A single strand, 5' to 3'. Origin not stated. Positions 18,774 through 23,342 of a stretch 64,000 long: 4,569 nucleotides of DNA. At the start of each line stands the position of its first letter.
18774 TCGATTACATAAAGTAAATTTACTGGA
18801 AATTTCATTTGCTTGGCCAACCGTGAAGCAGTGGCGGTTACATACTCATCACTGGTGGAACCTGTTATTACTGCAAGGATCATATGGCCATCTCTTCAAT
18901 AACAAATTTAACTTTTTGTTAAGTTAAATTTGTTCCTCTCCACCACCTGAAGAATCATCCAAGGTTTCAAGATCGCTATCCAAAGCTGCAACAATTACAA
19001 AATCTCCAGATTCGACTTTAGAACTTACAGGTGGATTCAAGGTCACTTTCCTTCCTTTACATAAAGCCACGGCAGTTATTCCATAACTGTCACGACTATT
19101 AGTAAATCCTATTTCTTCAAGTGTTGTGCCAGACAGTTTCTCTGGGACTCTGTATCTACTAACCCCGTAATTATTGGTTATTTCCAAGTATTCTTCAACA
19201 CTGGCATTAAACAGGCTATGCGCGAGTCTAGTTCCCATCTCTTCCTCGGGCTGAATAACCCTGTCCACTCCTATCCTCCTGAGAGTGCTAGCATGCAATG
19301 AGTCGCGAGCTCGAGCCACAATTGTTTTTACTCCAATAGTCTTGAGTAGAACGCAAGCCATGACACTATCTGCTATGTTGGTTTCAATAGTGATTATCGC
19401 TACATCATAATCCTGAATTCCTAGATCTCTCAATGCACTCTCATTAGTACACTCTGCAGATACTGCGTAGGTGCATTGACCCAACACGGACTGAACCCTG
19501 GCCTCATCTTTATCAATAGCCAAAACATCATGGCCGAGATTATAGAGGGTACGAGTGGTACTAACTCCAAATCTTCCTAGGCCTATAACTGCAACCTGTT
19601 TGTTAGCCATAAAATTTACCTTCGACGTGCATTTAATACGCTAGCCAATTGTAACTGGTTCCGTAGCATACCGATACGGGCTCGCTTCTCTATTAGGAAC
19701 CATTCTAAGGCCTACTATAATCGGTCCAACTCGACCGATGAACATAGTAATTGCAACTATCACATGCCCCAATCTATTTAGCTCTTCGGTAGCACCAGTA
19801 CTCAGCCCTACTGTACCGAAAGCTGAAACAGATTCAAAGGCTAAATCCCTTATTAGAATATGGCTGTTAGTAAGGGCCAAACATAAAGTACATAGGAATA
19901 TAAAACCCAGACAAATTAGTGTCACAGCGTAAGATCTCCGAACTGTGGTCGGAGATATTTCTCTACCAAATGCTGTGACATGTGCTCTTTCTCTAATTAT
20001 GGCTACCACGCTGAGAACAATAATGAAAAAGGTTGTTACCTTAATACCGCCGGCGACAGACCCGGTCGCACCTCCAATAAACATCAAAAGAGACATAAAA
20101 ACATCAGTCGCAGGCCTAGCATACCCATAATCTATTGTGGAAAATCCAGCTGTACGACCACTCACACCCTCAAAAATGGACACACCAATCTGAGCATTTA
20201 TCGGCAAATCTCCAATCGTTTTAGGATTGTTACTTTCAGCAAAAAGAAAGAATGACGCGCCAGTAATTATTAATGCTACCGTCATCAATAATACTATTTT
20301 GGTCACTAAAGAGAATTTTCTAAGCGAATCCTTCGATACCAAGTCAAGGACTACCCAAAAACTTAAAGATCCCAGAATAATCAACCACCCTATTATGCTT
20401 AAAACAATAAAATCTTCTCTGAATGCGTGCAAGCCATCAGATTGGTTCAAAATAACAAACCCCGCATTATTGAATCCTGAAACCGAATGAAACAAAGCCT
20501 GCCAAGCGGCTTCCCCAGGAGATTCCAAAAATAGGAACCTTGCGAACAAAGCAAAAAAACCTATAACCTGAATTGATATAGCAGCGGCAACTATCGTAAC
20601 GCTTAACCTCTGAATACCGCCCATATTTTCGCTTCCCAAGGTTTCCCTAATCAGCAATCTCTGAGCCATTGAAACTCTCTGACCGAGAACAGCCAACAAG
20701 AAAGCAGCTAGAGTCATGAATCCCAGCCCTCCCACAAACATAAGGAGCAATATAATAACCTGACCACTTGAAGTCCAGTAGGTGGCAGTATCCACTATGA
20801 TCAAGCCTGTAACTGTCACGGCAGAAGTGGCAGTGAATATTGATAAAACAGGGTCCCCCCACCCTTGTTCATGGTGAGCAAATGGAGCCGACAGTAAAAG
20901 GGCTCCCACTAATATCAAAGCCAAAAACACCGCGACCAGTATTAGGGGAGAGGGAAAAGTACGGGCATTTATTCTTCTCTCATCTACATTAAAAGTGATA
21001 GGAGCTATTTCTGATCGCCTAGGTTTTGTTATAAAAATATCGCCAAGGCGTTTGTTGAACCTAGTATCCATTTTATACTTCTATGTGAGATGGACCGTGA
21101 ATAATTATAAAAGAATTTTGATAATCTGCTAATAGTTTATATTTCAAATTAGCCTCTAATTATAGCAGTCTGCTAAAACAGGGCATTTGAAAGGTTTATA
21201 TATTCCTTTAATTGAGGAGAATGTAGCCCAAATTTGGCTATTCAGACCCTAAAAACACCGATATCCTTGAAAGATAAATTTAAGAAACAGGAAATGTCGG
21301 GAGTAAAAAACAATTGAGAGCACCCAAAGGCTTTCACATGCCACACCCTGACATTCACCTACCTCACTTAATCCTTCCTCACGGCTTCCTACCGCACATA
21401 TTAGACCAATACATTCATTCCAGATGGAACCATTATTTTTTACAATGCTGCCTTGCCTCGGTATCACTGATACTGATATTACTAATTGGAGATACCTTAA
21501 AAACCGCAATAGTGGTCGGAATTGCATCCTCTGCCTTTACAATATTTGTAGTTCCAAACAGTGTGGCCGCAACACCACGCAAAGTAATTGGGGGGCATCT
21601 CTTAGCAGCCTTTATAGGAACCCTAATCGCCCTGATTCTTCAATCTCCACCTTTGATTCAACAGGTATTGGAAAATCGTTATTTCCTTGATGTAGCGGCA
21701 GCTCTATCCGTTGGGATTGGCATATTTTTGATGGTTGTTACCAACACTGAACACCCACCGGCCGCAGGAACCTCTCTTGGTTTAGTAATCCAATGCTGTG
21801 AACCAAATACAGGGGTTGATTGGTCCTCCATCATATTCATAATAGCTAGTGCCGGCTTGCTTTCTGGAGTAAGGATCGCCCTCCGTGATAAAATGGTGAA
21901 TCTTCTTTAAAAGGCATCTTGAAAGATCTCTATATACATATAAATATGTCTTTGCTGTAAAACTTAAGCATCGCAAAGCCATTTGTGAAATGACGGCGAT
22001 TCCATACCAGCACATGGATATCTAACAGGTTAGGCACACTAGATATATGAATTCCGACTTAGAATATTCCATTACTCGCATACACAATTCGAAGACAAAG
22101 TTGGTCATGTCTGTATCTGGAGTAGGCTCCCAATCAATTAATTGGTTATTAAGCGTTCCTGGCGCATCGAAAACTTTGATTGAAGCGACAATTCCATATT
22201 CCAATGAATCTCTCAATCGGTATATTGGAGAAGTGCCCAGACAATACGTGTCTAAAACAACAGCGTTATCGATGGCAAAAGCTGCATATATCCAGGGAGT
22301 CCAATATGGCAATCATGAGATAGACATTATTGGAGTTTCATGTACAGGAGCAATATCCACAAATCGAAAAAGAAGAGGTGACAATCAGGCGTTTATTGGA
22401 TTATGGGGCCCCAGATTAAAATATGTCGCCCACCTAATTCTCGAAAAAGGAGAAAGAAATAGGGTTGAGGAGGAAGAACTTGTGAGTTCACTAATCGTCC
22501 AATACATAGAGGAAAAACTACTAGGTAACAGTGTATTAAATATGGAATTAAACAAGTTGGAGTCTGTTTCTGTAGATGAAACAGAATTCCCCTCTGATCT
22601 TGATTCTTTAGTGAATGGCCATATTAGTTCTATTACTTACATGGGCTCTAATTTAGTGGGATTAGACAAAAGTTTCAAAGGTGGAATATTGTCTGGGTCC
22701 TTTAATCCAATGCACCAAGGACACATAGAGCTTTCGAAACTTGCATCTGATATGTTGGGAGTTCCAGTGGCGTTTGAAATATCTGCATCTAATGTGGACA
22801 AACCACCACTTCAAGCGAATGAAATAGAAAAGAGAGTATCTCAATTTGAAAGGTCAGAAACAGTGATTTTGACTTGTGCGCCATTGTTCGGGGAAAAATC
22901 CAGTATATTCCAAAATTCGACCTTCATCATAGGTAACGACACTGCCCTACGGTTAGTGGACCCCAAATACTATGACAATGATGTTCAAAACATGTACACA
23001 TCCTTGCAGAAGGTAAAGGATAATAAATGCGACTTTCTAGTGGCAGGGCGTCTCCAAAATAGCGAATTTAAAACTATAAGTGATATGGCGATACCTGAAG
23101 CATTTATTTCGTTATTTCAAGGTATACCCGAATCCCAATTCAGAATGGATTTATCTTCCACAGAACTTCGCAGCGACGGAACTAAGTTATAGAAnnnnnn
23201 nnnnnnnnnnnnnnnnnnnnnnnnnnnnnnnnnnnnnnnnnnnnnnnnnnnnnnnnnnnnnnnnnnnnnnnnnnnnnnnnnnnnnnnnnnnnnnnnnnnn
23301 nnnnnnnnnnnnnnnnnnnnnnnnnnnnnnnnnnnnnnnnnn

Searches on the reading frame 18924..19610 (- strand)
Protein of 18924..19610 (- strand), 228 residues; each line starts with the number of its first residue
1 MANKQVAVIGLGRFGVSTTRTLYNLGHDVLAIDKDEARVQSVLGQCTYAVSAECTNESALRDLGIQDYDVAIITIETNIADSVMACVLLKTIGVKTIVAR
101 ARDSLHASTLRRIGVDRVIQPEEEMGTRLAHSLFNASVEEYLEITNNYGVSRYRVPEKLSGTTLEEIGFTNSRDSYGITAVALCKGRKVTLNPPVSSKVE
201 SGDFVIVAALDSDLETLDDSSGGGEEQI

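Call 75: search_protein_families(library=pfam, proteins=[window:18924-19610:-], max_evalue=0.00001)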
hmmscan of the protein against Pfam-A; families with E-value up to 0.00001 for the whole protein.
window:18924-19610:- (228 aa): 1 family
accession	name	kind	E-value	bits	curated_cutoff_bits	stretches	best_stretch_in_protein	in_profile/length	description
PF02254.24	TrkA_N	-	4.9e-27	95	23.8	1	6-121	1-116/116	TrkA-N domain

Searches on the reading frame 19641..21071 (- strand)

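Call 75: search_protein_families(library=pfam, proteins=[window:19641-21071:-], max_evalue=0.00001)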
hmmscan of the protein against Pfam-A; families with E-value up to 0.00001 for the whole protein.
window:19641-21071:- (476 aa): 1 family
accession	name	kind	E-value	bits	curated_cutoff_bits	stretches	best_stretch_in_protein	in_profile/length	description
PF02386.22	TrkH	-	4e-53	181.1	27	1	75-450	64-483/502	Cation transport protein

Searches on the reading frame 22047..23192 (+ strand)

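Call 11: search_protein_families(library=pfam, proteins=[window:22047-23192:+], max_evalue=0.001)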
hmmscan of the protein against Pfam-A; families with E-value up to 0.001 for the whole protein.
window:22047-23192:+ (381 aa): 2 families
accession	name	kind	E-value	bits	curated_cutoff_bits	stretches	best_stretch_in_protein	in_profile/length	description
PF01467.32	CTP_transf_like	-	2.3e-05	25.1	21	1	215-375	2-131/133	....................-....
PF02464.23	CinA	-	0.00018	21.6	23.5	1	12-144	12-143/155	Competence-damaged protein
